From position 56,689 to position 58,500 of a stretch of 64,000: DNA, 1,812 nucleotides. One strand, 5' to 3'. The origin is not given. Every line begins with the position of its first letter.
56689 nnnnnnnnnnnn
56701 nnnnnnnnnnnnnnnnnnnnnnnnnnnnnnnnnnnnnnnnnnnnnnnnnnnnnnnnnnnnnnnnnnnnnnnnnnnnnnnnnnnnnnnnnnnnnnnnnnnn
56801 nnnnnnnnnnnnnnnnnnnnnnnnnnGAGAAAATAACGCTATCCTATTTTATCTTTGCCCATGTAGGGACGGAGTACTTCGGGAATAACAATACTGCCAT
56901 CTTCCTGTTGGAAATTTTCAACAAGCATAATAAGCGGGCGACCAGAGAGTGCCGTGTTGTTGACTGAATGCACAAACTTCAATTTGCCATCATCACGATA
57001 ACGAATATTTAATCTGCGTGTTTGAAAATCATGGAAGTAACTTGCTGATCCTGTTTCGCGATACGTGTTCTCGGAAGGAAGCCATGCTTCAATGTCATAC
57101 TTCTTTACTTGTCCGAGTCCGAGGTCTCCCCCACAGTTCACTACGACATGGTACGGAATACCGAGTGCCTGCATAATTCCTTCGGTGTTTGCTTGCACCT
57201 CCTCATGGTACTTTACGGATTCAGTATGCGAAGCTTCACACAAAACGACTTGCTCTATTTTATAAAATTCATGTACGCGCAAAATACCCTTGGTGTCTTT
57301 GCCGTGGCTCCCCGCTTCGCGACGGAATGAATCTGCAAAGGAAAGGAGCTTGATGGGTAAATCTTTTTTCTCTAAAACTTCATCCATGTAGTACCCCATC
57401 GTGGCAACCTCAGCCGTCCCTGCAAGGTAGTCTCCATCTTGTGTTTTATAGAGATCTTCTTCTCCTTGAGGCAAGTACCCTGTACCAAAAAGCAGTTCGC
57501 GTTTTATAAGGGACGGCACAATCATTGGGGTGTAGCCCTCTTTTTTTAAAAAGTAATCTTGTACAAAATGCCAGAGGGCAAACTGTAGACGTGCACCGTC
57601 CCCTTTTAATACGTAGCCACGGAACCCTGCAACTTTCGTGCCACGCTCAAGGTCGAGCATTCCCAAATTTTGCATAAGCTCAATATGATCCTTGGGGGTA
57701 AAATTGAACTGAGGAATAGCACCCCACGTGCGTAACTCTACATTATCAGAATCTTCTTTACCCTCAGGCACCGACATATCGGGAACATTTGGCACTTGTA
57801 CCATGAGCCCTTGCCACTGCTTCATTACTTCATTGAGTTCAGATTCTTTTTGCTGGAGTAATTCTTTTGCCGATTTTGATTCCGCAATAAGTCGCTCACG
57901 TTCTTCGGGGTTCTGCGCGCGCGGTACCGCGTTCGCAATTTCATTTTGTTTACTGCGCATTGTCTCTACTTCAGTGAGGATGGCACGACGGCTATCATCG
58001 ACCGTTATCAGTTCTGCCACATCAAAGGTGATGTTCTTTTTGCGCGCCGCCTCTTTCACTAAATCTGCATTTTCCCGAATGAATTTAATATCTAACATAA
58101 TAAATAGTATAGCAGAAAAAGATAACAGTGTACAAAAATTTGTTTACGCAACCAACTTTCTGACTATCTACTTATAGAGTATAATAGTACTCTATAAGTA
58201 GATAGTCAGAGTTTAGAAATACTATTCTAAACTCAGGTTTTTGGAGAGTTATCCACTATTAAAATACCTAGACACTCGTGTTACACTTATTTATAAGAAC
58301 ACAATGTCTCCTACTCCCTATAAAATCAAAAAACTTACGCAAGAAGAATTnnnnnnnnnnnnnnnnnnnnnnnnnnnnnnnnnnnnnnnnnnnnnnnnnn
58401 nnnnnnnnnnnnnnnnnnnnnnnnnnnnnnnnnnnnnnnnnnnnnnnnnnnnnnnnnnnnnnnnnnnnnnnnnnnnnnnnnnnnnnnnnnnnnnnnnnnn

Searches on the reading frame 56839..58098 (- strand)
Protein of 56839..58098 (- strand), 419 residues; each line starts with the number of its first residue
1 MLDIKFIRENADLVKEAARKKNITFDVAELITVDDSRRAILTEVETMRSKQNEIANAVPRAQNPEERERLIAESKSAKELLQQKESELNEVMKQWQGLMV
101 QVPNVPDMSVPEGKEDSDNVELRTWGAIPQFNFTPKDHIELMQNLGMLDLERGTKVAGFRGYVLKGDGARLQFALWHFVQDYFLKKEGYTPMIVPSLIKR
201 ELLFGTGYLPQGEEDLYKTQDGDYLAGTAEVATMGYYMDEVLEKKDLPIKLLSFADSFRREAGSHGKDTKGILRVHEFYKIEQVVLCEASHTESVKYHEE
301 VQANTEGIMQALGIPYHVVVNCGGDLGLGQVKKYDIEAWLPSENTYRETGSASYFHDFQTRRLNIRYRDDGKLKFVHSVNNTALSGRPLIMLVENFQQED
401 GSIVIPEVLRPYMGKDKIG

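Call 10: search_protein_families(library=pfam, proteins=[window:56839-58098:-])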
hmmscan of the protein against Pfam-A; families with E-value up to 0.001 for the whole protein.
window:56839-58098:- (419 aa): 2 families
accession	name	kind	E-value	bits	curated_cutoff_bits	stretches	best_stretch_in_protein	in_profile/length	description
PF00587.30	tRNA-synt_2b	-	9.5e-30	104.4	29.3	1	224-395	12-178/179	tRNA synthetase class II core domain (G, H, P, S and T)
PF02403.27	Seryl_tRNA_N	-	2.2e-23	83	28.2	1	1-106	1-108/108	Seryl-tRNA synthetase N-terminal domain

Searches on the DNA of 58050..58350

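Call 52: search_rna_families(source=window, start=58050, end=58350, threshold=evalue, max_evalue=10)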
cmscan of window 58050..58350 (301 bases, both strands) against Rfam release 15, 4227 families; matches with E-value up to 10: 16.
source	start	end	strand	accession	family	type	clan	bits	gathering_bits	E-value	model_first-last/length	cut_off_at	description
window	58151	58217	+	RF02245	mir-788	Gene; miRNA;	-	27.2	90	0.00051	1-80/80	no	mir-788 microRNA precursor family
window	58155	58212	-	RF02245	mir-788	Gene; miRNA;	-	24.8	90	0.0028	1-80/80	no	mir-788 microRNA precursor family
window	58160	58211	+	RF03589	mir-5583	Gene; miRNA;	-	24.3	80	0.06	1-59/59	no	mir-5583 microRNA precursor family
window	58159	58210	+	RF03457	MIR173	Gene; miRNA;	-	23.7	70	0.012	1-102/102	no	MIR173 microRNA precursor family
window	58159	58208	-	RF03589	mir-5583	Gene; miRNA;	-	23.3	80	0.1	1-59/59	no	mir-5583 microRNA precursor family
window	58145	58307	-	RF00621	CoTC_ribozyme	Gene; ribozyme;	-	22.1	58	0.029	1-191/191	no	Beta-globin co-transcriptional cleavage ribozyme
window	58154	58214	-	RF04109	mir-1305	Gene; miRNA;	-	22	63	0.064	1-83/83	no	mir-1305 microRNA precursor family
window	58130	58237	-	RF04088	MIR812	Gene; miRNA;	-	20.7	80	3.6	1-205/205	no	MIR812 microRNA precursor family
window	58109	58167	+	RF00351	snoR20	Gene; snRNA; snoRNA; CD-box;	-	18.8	43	4.2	1-90/90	no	Small nucleolar RNA R20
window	58159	58210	-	RF03718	mir-2804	Gene; miRNA;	-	18.6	86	0.53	19-66/78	no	mir-2804 microRNA precursor family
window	58161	58211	-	RF02325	TtnuHACA18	Gene; snRNA; snoRNA; HACA-box;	-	17.6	100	3.1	69-120/130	no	Tetrahymena snoRNA TtnuHACA18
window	58161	58208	-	RF01021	mir-558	Gene; miRNA;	-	17.1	90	0.54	1-70/70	no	mir-558 microRNA precursor family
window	58160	58236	-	RF01280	snoR14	Gene; snRNA; snoRNA; CD-box;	CL00076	16.3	40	1.5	1-84/84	no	Small nucleolar RNA snoR14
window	58185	58258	-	RF01212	sn2524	Gene; snRNA; snoRNA; CD-box;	-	15.8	44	7.2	1-109/109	no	Small nucleolar RNA sn2524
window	58155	58212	+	RF03770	mir-125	Gene; miRNA;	-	14.1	88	6.1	1-84/84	no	mir-125 microRNA precursor family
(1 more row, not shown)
